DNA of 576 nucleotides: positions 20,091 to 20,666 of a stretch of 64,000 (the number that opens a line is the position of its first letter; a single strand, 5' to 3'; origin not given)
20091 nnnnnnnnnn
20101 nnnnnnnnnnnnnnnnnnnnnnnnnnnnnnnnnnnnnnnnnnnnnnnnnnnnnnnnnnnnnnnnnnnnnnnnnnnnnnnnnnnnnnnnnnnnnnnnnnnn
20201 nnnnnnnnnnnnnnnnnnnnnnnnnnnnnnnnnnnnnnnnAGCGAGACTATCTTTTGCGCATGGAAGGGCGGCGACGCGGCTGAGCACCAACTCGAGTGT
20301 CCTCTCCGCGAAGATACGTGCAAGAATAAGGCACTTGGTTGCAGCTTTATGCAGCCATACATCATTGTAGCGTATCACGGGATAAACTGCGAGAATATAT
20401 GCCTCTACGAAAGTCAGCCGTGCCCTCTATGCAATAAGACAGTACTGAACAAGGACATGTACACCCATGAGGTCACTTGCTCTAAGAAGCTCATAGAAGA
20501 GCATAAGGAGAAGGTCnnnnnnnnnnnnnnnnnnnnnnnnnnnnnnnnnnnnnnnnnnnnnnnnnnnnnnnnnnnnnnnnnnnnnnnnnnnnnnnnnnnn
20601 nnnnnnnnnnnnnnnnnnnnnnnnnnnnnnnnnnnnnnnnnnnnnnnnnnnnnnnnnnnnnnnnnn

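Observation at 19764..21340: RING + TRAF-type zinc finger + PX domain fusion: a candidate phosphoinositide-targeted E3 ubiquitin ligase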

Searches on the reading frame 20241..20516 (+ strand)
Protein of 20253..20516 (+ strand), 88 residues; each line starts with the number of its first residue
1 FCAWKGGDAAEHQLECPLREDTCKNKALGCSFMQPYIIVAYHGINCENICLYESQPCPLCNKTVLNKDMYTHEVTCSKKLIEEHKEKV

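Call 19: search_protein_families(library=pfam, proteins=[window:20253-20516:+], max_evalue=10)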
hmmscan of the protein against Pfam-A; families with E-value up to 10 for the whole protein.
seq(88 aa): 4 families
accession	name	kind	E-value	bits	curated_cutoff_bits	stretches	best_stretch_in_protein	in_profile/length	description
PF02176.24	zf-TRAF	-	0.042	15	27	1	11-35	28-53/60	TRAF-type zinc finger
PF15965.11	zf-TRAF_2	-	0.055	14.4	27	1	9-46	40-77/93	TRAF-like zinc-finger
PF15801.11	zf-C6H2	-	1.2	9.7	30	1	54-85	12-42/47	zf-MYND-like zinc finger, mRNA-binding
PF21366.3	TRAFD1-XIAF1_ZnF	-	3.4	8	27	1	50-76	16-42/43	TRAFD1/XAF1, zinc finger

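Call 45: search_solved_structures(query=A3, max_evalue=10, show_alignments=4)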
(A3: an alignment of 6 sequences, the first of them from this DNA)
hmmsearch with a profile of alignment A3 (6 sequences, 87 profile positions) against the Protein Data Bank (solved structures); distinct sequences matched with E-value up to 10: 14.
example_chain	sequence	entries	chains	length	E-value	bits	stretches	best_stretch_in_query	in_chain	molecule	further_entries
2d9k_A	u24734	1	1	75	0.00022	24.6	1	14-81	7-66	FLN29 gene product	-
2yre_A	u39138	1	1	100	0.0017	21.7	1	8-50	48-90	F-box only protein 30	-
5vo0_A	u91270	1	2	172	0.0037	20.7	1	27-82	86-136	TNF receptor-associated factor 6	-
6yjq_AAA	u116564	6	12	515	0.13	15.7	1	23-82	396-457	Alpha-1,6-mannosylglycoprotein 6-beta-N-acetylglucosaminyltransferase A,Alpha-1,6-mannosyl | Alpha-1,6-mannosylglycoprotein 6-beta-N-acetylglucosaminyltransfera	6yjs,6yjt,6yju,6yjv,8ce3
9f5h_A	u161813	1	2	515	0.13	15.7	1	23-82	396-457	Secreted alpha-1,6-mannosylglycoprotein 6-beta-N-acetylglucosaminyltransferase A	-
5zic_A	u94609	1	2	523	0.13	15.7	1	23-82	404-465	Alpha-1,6-mannosylglycoprotein 6-beta-N-acetylglucosaminyltransferase A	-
6yjr_AAA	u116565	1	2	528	0.13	15.7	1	23-82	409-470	Alpha-1,6-mannosylglycoprotein 6-beta-N-acetylglucosaminyltransferase A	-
5zib_A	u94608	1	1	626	0.17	15.3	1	23-82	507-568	Alpha-1,6-mannosylglycoprotein 6-beta-N-acetylglucosaminyltransferase A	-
5ywr_B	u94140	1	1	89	0.26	14.7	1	56-83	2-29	E3 ubiquitin-protein ligase ZNRF1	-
5j6p_B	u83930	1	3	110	0.32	14.4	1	46-68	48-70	Kinetochore protein mis18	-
5hj0_A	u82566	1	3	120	0.39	14.2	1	46-68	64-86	Kinetochore protein mis18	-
1wjp_A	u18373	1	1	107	0.51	13.8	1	17-80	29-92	Zinc finger protein 295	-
2jrj_A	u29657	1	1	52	1.8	12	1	57-83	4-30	Ring finger and CHY zinc finger domain containing protein 1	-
2l7x_A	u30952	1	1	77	2.4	11.7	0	34-83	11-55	Envelope glycoprotein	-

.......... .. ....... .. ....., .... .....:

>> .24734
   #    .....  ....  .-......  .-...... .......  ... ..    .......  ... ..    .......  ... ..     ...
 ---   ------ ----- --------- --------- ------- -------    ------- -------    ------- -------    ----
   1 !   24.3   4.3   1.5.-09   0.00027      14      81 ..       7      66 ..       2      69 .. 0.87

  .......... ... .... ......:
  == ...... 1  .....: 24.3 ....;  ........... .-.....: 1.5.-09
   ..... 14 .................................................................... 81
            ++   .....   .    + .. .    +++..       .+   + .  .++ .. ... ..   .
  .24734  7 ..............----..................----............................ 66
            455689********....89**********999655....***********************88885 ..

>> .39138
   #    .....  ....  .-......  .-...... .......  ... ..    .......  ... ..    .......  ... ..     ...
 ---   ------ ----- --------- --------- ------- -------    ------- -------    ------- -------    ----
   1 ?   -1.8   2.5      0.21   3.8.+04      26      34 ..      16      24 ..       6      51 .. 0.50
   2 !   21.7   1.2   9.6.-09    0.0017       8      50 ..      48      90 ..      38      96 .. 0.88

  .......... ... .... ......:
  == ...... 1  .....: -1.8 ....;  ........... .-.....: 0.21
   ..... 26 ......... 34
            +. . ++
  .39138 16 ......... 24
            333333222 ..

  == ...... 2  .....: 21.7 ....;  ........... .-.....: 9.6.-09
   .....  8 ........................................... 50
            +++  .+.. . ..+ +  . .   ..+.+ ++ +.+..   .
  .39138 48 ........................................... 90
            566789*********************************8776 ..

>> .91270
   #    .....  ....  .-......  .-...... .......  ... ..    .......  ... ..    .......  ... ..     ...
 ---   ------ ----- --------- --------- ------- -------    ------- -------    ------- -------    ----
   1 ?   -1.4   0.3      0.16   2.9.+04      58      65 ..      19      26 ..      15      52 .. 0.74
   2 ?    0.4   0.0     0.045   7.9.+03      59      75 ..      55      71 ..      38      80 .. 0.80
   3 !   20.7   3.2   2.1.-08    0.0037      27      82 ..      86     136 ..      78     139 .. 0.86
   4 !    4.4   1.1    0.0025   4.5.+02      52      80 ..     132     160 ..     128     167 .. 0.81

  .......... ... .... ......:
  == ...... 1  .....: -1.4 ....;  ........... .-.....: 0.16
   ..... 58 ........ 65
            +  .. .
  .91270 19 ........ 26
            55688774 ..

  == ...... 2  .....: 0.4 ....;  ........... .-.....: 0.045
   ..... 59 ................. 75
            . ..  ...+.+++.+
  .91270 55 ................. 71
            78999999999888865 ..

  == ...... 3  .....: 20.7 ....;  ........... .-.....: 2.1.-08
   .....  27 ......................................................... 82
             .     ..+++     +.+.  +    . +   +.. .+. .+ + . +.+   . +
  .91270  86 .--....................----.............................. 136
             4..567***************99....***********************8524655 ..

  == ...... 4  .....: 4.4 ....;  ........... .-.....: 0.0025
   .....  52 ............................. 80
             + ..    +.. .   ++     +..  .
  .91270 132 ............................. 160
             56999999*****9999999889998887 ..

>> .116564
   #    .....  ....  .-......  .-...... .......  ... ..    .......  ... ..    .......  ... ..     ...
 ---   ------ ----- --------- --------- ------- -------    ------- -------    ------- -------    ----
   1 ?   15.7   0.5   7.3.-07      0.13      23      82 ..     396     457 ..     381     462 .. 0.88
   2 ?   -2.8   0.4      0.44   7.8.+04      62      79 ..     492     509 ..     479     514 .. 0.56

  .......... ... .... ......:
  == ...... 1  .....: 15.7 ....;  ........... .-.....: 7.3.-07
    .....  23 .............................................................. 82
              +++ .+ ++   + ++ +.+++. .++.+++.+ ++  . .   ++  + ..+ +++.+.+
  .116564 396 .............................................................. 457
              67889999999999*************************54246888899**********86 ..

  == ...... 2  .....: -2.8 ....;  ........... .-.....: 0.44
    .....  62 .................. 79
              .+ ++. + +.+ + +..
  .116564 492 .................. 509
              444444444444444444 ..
